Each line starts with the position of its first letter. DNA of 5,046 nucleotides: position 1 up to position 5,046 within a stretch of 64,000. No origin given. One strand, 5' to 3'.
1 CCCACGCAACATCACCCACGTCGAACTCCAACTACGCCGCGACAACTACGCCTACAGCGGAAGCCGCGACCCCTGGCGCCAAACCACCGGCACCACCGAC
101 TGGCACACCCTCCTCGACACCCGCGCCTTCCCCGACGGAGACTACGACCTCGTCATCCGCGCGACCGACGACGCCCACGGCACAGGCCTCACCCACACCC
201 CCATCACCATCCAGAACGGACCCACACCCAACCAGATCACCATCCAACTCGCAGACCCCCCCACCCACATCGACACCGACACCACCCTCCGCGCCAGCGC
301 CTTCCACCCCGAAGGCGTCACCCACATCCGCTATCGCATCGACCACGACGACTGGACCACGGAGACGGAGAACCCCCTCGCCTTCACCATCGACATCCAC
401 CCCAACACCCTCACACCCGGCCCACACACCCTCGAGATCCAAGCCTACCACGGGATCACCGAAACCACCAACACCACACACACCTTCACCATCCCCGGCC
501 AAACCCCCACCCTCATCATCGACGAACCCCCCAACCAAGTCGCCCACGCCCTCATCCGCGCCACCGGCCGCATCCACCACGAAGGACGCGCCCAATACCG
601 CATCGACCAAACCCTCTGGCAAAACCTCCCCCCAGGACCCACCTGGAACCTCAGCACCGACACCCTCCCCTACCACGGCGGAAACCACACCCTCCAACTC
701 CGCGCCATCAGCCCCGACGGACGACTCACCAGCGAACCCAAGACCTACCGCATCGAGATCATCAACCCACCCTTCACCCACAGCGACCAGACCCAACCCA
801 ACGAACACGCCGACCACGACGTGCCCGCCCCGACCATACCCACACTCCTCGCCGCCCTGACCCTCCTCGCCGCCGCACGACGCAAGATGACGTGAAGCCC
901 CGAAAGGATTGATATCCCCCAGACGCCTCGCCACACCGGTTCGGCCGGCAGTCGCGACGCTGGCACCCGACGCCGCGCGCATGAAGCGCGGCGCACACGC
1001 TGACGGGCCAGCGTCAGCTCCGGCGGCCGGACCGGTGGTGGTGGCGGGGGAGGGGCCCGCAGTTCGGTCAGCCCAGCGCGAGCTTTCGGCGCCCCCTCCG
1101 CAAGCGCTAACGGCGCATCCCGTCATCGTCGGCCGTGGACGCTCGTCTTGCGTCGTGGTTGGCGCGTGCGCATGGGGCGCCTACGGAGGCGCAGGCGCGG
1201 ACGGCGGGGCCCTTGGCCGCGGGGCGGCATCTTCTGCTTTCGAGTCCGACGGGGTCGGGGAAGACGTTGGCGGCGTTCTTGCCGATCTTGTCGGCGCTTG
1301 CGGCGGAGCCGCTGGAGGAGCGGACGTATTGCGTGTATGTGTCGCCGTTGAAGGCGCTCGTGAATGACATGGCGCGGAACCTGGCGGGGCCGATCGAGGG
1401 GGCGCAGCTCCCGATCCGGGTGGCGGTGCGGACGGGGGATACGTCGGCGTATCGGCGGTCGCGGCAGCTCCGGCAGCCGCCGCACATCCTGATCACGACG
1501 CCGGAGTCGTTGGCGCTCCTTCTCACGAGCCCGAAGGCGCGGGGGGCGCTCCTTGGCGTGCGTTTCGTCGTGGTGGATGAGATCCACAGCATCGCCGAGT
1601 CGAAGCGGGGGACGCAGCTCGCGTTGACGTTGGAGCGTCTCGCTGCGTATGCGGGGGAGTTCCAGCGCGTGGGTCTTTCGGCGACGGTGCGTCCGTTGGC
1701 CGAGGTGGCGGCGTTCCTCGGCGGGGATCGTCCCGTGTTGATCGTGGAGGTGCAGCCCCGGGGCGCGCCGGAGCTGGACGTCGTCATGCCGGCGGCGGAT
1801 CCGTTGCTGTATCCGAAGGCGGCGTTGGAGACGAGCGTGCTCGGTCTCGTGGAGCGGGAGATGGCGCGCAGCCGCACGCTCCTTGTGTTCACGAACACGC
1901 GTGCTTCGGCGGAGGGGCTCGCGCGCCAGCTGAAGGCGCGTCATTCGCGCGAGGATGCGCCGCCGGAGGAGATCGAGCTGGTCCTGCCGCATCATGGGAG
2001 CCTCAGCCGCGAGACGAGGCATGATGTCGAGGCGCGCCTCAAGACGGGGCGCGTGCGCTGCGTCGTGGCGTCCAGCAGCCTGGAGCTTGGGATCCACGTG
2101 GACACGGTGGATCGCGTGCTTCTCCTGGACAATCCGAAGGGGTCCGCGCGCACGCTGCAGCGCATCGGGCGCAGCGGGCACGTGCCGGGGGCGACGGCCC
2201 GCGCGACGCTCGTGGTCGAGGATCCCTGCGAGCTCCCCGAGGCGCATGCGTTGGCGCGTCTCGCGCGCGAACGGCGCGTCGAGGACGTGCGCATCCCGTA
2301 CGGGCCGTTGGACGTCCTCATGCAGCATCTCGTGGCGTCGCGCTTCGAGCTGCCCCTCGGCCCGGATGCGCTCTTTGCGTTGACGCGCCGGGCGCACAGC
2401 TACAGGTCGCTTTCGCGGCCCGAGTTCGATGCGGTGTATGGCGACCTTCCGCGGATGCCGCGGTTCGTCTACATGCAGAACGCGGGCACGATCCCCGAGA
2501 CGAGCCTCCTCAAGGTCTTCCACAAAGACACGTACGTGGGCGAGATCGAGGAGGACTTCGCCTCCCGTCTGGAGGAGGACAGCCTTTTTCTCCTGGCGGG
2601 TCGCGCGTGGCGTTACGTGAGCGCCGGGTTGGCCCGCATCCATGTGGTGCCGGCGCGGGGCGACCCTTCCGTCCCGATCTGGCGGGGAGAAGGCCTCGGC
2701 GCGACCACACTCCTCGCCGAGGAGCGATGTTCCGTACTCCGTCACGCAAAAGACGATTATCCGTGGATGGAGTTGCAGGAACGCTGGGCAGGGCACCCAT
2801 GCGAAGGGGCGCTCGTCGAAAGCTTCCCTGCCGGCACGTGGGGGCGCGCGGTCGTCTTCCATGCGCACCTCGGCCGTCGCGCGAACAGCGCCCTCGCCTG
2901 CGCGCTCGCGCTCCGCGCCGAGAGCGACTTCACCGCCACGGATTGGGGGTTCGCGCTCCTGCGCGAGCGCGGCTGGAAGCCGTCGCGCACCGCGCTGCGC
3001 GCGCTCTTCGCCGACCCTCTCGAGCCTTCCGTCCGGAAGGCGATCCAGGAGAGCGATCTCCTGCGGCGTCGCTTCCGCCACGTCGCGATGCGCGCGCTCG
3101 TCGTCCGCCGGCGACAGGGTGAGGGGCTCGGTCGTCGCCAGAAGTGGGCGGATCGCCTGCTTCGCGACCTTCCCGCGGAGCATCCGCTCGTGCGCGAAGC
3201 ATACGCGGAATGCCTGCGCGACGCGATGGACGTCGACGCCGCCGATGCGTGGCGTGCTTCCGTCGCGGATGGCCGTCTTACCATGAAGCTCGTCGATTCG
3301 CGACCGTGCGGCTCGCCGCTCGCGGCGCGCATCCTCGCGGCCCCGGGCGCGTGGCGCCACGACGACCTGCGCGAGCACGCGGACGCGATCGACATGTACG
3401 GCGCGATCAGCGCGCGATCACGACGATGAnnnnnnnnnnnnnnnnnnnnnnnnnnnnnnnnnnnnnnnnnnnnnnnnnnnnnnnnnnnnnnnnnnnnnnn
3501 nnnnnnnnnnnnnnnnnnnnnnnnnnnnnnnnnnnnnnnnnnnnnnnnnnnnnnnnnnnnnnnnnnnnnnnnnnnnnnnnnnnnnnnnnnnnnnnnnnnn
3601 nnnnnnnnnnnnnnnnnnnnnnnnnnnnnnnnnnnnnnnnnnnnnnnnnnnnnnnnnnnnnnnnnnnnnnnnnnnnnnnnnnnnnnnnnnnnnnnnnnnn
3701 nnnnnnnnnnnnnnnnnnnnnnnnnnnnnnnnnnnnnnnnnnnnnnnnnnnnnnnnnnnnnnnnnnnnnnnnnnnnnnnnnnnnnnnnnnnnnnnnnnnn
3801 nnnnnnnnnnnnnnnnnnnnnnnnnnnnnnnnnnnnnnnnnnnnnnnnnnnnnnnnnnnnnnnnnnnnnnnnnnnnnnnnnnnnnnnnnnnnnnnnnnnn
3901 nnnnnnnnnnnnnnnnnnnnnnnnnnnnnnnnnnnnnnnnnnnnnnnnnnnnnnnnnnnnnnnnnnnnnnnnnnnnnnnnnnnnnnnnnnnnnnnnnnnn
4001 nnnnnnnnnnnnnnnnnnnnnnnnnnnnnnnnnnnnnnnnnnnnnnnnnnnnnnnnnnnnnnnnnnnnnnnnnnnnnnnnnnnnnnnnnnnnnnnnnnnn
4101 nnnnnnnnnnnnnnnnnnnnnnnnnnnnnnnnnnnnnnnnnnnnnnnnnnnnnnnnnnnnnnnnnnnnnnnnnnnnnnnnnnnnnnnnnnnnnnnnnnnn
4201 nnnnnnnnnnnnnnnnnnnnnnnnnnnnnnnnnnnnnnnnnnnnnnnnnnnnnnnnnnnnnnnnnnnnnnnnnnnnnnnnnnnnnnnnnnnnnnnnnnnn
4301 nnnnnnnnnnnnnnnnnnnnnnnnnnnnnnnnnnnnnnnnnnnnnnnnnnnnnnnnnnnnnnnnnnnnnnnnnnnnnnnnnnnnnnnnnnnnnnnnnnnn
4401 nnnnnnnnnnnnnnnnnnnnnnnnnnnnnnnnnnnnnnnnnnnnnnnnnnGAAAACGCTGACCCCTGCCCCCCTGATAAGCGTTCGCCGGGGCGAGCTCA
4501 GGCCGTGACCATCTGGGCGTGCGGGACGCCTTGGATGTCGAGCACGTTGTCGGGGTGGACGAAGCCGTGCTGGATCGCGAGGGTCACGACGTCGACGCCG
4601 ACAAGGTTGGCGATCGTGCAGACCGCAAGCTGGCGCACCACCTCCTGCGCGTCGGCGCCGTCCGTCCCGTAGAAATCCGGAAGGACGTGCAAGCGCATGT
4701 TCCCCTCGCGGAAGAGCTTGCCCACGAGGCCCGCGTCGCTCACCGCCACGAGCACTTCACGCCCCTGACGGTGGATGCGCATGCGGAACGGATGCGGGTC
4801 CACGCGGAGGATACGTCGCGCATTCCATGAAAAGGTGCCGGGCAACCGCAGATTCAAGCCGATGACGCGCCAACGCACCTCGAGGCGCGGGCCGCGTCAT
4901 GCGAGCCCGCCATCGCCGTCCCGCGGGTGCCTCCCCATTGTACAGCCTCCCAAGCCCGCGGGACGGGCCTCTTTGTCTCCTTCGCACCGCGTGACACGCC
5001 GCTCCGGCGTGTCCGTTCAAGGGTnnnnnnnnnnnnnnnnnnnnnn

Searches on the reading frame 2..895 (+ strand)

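Call 62: search_protein_families(library=pfam, proteins=[window:2-895:+], max_evalue=0.001)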
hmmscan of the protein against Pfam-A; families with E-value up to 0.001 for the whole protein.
window:2-895:+ (297 aa): 1 family
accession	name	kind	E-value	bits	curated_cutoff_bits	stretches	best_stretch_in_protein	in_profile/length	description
PF17957.7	Big_7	-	1.1e-05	26.4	24.1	1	90-145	14-69/70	Bacterial Ig domain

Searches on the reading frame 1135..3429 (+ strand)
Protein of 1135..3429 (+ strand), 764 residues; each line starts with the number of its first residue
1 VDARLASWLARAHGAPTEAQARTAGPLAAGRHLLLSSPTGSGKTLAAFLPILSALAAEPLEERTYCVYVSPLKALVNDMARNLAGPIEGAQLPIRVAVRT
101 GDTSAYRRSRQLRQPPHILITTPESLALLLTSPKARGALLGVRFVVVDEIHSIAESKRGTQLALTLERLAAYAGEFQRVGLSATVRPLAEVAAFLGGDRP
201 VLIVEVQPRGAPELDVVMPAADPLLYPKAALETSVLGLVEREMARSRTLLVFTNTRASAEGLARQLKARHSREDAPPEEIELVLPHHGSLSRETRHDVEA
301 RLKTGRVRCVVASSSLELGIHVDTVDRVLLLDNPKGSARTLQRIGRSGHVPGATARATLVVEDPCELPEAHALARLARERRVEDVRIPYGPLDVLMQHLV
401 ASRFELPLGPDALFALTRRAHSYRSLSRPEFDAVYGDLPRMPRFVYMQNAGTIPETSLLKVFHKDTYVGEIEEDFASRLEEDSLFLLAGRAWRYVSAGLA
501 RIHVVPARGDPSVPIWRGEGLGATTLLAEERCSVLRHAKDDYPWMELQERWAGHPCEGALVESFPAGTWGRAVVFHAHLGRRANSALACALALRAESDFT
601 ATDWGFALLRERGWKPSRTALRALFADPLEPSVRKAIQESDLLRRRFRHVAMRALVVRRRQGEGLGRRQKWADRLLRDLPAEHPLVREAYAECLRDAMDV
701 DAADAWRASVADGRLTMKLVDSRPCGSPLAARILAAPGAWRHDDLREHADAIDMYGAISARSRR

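Call 62: search_protein_families(library=pfam, proteins=[window:1135-3429:+], max_evalue=0.001)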
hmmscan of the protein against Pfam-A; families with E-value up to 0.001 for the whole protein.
window:1135-3429:+ (764 aa): 5 families
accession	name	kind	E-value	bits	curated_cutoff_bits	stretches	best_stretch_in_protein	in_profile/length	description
PF00270.35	DEAD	-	6.5e-33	114.3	26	1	17-186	1-161/167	DEAD/DEAH box helicase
PF08494.16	DEAD_assoc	-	3.9e-29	102.3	23.5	1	560-730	8-191/191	DEAD/H associated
PF19306.5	WH_Lhr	-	7.7e-23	81.1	27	2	448-511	101-165/168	Large helicase-related protein, winged helix domain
PF00271.37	Helicase_C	-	5e-14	52.9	23.5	1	242-348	11-107/110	Helicase conserved C-terminal domain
PF04851.21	ResIII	-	2.2e-07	31.4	22.5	1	30-185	23-162/164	Type III restriction enzyme, res subunit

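Call 88: search_protein_families(library=ncbifam, proteins=[window:1135-3429:+], max_evalue=0.01)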
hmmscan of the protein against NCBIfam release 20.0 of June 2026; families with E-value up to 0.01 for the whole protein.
window:1135-3429:+ (764 aa): 27 families (the best 25 are shown)
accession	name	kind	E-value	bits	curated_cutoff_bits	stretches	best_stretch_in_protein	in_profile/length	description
NF010338.0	PRK13767.1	equivalog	6.1e-169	564.1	849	3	4-434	22-469/877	ATP-dependent helicase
TIGR04121.1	DEXH_lig_assoc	equivalog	3.6e-147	491.4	850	2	4-434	2-430/804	ligase-associated DNA damage response DEXH box helicase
NF007284.0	PRK09751.1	equivalog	2.2e-92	310.2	1496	3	7-266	21-312/1538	ATP-dependent helicase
TIGR03817.1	DECH_helic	hypoth_equivalog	4.6e-33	114.4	874.1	1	14-413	35-435/742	helicase/secretion neighborhood putative DEAH-box helicase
NF002654.0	PRK02362.1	equivalog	6.2e-24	84.3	887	1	16-271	26-268/739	ATP-dependent DNA helicase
NF001308.0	PRK00254.1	equivalog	1.2e-20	73.4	1216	1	16-272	26-264/720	ATP-dependent DNA helicase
NF040935.1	helicase_Hel308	equivalog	1.2e-18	66.6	1200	1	16-270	29-271/704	ATP-dependent DNA helicase Hel308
NF041067.1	DpdJ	equivalog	6.1e-15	54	800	1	107-209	321-429/1482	protein DpdJ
NF002251.0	PRK01172.1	equivalog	8.1e-15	54.1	891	1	27-322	34-327/674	ATP-dependent DNA helicase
NF053711.1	RNA_heli_RhlE1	exception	1.5e-14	53.6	750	1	12-367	20-355/434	RNA helicase RhlE1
NF008394.0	PRK11192.1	equivalog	2.4e-13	49.7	507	1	7-361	17-351/441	ATP-dependent RNA helicase SrmB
NF053636.1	DDHlcsCsdAPsy1082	equivalog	5.5e-13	48.3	890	2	13-79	23-90/512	DEAD/DEAH box helicase CsdA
NF053631.1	RNA_helic_CshA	equivalog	6.1e-13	48.4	646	2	15-149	21-149/434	degradosome RNA helicase CshA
NF007882.0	PRK10590.1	equivalog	2.9e-11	43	743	2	15-149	23-157/456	ATP-dependent RNA helicase RhlE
NF008744.0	PRK11776.1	equivalog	1.1e-10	40.7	524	1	17-360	28-346/460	ATP-dependent RNA helicase DbpA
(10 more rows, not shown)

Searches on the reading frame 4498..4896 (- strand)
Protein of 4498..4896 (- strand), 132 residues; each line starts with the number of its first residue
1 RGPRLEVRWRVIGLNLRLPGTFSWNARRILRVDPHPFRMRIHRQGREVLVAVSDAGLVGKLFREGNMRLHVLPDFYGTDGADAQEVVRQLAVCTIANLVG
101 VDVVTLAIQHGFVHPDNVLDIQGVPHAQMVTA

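Call 95: search_protein_families(library=pfam, proteins=[window:4498-4896:-], max_evalue=0.0001)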
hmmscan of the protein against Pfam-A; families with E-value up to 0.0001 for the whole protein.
window:4498-4896:- (132 aa): 1 family
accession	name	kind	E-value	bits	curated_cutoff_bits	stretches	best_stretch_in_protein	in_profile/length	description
PF04242.18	DUF424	-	3.7e-26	91.7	25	1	42-131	1-91/92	Protein of unknown function (DUF424)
